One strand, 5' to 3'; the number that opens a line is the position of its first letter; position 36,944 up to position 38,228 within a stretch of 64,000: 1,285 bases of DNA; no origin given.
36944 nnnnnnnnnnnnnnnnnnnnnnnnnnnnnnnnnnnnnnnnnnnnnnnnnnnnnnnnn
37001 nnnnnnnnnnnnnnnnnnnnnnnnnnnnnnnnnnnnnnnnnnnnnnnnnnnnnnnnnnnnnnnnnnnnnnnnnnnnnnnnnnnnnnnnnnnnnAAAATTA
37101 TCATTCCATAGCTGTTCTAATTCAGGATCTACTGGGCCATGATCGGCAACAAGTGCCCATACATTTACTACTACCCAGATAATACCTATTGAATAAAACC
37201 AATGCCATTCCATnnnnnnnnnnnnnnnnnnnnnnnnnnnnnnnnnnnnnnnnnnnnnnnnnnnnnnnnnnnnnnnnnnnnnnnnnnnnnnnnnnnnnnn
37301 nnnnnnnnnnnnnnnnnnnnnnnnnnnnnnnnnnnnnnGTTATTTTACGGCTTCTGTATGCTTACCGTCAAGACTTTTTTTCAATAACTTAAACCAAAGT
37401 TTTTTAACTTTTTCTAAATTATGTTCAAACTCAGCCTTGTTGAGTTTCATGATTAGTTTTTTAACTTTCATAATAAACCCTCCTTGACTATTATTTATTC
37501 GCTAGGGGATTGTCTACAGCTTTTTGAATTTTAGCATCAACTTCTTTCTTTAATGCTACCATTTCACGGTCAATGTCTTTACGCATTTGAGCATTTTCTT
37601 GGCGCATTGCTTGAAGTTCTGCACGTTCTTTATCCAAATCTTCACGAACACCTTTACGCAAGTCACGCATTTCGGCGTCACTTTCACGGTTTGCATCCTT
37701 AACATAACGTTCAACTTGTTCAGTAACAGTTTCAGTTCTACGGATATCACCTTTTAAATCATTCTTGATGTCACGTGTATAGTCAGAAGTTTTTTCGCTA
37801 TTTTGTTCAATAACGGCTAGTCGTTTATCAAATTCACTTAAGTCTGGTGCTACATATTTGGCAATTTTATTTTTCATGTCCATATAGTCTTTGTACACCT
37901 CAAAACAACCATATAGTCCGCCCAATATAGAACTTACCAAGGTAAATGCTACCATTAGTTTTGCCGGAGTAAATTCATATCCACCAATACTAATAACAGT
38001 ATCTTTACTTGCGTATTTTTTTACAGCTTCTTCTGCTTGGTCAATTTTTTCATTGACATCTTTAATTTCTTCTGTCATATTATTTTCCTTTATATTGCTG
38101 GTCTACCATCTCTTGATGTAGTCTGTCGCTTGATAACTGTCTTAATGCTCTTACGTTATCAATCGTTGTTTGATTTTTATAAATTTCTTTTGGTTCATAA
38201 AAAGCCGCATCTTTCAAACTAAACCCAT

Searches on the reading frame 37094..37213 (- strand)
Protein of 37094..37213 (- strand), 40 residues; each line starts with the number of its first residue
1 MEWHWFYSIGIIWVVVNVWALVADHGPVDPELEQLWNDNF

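Call 18: find_homologous_proteins(query=window:37094-37213:-, max_evalue=10)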
Query window:37094-37213:- (40 aa): 2 proteins with E <= 10 among 2 candidates.
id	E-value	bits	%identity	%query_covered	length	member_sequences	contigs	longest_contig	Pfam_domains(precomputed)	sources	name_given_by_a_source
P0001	9.7e-21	89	100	100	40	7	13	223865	-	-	-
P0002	1.3e-17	80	88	100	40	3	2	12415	-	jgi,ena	jgi:hypothetical protein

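Call 21: find_encoding_contigs(protein=P0002, flank=3000, max_places=6)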
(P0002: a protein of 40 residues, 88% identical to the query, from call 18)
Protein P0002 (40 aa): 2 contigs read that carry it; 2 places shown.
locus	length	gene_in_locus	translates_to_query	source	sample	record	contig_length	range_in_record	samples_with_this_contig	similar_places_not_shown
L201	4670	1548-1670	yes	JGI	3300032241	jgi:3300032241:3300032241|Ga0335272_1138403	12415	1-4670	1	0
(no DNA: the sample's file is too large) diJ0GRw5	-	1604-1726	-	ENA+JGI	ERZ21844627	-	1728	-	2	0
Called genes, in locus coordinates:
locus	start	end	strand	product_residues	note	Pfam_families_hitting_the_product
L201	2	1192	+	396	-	?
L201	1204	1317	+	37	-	-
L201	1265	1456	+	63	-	-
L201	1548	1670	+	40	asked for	-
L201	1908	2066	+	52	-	-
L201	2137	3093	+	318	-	-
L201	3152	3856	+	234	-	PF00487:FA_desaturase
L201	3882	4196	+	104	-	-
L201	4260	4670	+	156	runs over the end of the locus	-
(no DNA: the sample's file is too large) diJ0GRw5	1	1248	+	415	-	?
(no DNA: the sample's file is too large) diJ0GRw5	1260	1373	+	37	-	-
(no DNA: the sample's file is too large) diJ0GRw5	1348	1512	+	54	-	-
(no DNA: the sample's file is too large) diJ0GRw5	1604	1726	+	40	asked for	?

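Call 22: find_encoding_contigs(protein=P0001, flank=3000, max_places=10)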
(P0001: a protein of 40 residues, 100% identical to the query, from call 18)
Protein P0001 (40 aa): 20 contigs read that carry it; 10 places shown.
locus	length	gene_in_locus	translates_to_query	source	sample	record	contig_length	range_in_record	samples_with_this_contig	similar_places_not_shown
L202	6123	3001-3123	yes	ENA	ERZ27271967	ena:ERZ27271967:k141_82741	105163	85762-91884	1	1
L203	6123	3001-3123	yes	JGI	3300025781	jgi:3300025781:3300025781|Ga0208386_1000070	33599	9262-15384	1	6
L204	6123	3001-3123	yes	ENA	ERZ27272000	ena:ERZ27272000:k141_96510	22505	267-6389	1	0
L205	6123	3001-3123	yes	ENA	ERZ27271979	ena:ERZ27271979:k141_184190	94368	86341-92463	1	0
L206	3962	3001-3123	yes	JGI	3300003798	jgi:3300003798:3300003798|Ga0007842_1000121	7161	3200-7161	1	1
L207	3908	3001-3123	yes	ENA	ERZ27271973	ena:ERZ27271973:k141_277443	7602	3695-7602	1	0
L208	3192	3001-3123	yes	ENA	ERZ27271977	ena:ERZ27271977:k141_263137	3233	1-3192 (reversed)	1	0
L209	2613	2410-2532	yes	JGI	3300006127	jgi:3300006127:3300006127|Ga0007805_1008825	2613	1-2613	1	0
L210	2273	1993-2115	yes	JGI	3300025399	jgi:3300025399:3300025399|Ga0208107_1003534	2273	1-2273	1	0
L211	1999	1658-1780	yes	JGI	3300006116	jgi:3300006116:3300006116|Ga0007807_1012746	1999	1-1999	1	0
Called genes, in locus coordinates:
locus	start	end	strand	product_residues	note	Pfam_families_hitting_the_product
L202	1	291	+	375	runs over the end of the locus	-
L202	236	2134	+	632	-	-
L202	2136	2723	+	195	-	-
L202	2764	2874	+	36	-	-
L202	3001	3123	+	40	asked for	-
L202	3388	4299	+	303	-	-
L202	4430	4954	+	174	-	-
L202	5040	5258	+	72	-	-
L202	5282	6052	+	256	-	PF00149:Metallophos, PF12850:Metallophos_2 (faint)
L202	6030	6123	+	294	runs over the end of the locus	PF18030:Rimk_N, PF14397:ATPgrasp_ST (faint), PF02655:ATP-grasp_3 (weak), PF08443:RimK, PF02222:ATP-grasp (weak), PF02955:GSH-S_ATP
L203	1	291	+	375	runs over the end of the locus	-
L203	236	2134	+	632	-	-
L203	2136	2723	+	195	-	-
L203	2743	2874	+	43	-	-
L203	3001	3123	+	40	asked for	-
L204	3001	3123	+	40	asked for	-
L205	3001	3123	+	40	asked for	-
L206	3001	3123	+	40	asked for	-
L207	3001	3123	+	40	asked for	-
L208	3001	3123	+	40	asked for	-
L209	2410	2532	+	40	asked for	-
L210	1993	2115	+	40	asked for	-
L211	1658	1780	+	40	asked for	-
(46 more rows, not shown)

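Call 33: search_protein_families(library=pfam, proteins=[window:37094-37213:-], max_evalue=1)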
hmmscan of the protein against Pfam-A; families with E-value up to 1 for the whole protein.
window:37094-37213:- (40 aa): 0 families

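Call 34: search_protein_families(library=phrogs, proteins=[window:37094-37213:-], max_evalue=1)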
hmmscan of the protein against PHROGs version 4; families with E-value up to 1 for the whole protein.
window:37094-37213:- (40 aa): 0 families

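Call 41: search_protein_representatives(protein=window:37094-37213:-)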
Query: 40 residues. Proteins with E-value up to 0.001 (for the whole library): 8; up to 1e-10: 1; up to 1e-30: 0. The best 8 are listed.
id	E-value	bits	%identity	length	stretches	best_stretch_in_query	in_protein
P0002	4.1e-18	79.7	88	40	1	1-40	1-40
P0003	1.3e-10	56.4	60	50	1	1-40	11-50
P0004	2.6e-09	52.3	50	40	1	1-40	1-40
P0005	1.4e-07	46.9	53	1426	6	14-34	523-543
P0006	4.3e-07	45.4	50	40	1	1-40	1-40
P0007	8.2e-07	44.5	62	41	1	1-39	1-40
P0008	4.3e-05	39.2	60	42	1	4-40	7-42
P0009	9.8e-04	35.0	46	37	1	4-39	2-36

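Call 43: find_encoding_contigs(protein=P0003, flank=1500, max_places=3)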
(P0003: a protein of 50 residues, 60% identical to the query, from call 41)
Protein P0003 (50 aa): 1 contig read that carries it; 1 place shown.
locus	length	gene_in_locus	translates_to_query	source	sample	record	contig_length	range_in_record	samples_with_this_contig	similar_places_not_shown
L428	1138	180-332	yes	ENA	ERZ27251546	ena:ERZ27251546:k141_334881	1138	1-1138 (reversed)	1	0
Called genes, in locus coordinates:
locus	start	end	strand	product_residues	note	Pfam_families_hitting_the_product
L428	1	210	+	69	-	?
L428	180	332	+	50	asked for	-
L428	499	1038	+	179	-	PF00578:AhpC-TSA, PF08534:Redoxin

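Call 44: find_encoding_contigs(protein=P0004, flank=1500, max_places=3)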
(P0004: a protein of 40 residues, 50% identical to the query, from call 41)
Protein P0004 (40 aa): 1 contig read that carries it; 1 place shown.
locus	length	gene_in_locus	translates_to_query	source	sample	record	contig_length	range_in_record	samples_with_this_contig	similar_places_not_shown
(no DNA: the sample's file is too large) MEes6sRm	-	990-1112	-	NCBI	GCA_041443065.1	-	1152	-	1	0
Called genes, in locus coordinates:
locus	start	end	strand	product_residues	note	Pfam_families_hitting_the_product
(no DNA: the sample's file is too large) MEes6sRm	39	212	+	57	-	-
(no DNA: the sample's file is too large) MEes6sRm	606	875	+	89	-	-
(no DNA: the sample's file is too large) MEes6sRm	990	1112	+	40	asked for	-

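Call 45: find_encoding_contigs(protein=P0006, flank=1500, max_places=3)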
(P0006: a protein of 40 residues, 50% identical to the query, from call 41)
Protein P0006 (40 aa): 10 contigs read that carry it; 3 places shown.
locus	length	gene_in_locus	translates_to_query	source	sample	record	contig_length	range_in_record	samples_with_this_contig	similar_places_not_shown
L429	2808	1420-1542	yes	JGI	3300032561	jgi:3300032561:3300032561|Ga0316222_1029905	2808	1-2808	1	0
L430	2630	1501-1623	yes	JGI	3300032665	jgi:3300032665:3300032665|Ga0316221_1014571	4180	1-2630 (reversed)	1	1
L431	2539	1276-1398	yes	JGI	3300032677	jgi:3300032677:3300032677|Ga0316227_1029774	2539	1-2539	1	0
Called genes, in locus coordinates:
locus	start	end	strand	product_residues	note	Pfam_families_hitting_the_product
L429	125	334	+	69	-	PF00313:CSD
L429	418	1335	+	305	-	-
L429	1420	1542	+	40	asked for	-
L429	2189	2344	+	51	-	-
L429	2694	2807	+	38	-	?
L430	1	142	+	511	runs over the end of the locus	PF04820:Trp_halogenase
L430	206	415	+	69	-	PF00313:CSD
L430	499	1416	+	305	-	-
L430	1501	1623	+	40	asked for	-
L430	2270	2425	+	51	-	-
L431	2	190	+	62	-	?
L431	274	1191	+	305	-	-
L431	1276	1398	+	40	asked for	-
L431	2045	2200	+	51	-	-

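Call 46: find_encoding_contigs(protein=P0007, flank=1500, max_places=3)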
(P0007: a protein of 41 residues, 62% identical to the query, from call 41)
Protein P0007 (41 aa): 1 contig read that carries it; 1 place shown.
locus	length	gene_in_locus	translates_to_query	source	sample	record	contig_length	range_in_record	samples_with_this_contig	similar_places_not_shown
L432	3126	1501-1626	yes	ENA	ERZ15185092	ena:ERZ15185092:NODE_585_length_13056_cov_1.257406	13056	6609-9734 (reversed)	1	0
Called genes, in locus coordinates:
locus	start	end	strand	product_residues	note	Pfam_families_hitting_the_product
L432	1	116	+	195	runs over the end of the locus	-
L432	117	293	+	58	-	-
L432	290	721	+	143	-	PF00383:dCMP_cyt_deam_1, PF14437:MafB19-deam, PF14439:Bd3614-deam (weak)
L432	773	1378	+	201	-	PF00149:Metallophos (weak), PF12850:Metallophos_2 (weak)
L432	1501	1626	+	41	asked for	-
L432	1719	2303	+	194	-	PF13759:2OG-FeII_Oxy_5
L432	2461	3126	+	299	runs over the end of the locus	PF03401:TctC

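Call 47: find_encoding_contigs(protein=P0008, flank=1500, max_places=3)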
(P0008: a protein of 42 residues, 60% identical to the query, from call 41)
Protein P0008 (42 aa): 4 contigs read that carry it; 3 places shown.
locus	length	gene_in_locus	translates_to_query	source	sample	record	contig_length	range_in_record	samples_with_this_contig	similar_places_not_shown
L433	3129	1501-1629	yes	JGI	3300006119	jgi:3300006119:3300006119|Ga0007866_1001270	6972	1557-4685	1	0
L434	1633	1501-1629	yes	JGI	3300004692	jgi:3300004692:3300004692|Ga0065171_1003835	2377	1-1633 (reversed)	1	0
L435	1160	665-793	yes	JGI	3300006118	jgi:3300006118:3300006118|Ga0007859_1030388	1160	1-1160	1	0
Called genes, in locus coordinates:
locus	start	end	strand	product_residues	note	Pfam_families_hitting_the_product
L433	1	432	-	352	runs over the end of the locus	-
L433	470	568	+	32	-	-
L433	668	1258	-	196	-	PF14235:DUF4337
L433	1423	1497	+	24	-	-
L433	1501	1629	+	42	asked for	-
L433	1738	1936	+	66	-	-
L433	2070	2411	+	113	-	PF04434:SWIM (weak)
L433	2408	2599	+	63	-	-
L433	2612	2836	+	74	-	-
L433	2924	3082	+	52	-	-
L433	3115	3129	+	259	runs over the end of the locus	PF00149:Metallophos, PF12850:Metallophos_2 (faint)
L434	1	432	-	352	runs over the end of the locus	-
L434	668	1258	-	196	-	PF14235:DUF4337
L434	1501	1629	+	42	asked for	-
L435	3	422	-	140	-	?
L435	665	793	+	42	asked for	-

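Call 48: find_encoding_contigs(protein=P0009, flank=1500, max_places=3)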
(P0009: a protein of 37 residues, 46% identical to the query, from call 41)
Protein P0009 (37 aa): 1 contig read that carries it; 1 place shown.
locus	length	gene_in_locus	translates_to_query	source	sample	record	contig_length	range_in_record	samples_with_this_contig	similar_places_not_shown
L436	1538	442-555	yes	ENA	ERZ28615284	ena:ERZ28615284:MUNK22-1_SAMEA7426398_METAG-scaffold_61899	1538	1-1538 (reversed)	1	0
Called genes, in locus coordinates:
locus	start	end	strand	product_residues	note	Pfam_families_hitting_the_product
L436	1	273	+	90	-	?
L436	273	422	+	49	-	-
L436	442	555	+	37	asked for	-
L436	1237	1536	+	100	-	?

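Call 74: predict_structure(alignment_id=A2)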
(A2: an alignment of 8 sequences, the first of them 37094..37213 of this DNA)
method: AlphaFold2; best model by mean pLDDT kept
length: 40 residues; sequences in the alignment: 8
mean_pLDDT: 82.6   pTM: 0.40
mean pLDDT of the five models: 82.6, 81.3, 81.1, 81.0, 79.8
residues with pLDDT >= 90: 11; 70-90: 25; 50-70: 4; < 50: 0
segments of 3 or more residues with pLDDT < 50: none
pLDDT, mean of each block of 10 residues (from residue 1): 77 92 80 81
secondary structure, 60 per line:
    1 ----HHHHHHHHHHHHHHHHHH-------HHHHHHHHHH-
elements in order: H5-22 H30-39

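Call 82: search_protein_families(library=ncbifam, proteins=[window:37094-37213:-], max_evalue=1)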
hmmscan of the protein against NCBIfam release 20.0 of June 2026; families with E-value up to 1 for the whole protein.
window:37094-37213:- (40 aa): 0 families

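Call 83: search_protein_families(library=padloc, proteins=[window:37094-37213:-], max_evalue=1)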
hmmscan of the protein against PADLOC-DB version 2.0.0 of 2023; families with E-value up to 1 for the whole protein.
window:37094-37213:- (40 aa): 0 families

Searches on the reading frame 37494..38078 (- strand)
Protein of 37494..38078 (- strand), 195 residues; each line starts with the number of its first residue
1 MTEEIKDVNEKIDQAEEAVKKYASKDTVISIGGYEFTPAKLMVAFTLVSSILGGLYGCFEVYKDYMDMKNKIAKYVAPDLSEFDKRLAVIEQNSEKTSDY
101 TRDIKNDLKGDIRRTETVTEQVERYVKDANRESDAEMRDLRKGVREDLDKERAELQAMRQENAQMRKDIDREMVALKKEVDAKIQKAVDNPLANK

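Call 19: find_related_loci(query=window:37494-38078:-, collection=viral_contigs, flank=4000)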
Query window:37494-38078:- (195 aa) in viral_contigs; peptide patterns used: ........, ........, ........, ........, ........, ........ (x = any residue, [..] = any of these).
597 stretches matched a pattern (row limit reached: there are more); 554 encode a relative of the query (tblastn E <= 1e-3); the best 80 are kept; 80 distinct loci.
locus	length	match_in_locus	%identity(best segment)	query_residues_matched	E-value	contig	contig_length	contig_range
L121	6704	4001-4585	88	1-195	1e-114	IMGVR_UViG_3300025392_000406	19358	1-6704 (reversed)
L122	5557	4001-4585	87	1-195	4e-112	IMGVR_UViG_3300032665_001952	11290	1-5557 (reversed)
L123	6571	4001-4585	87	1-195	4e-112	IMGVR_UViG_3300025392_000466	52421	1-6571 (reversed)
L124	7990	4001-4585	87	1-195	1e-111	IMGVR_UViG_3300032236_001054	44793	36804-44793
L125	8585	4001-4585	87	1-195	6e-112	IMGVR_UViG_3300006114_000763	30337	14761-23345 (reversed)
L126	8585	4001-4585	87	1-195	6e-112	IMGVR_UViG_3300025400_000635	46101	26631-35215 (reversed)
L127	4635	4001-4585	86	1-195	3e-111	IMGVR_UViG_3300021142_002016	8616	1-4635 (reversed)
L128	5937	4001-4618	77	1-195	2e-101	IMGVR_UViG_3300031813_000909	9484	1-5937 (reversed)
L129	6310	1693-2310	77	1-195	5e-101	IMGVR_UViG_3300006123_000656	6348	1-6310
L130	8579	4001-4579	80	1-193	2e-98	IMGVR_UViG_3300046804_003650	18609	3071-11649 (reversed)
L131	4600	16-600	76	1-195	2e-97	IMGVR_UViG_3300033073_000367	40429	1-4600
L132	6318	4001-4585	77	1-195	3e-97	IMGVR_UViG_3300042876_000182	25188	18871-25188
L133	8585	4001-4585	78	1-195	9e-97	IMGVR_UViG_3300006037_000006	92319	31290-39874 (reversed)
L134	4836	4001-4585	78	1-195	9e-97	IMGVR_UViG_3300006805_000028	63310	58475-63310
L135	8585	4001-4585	76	1-195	2e-96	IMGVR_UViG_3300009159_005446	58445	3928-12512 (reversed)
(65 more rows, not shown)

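Call 33: search_protein_families(library=pfam, proteins=[L133:4683-4829:+], max_evalue=1)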
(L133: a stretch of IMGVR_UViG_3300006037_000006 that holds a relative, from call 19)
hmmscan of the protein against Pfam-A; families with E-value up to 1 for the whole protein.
L133:4683-4829:+ (49 aa): 1 family
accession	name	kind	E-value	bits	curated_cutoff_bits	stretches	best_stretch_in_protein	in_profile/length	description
PF23859.1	DpdA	-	0.017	14.6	27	1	9-44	221-255/291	DeoxyPurine in DNA protein A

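Call 34: search_protein_families(library=phrogs, proteins=[L133:4683-4829:+], max_evalue=1)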
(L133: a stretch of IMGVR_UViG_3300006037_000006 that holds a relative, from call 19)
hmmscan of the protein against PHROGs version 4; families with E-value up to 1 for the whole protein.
L133:4683-4829:+ (49 aa): 0 families
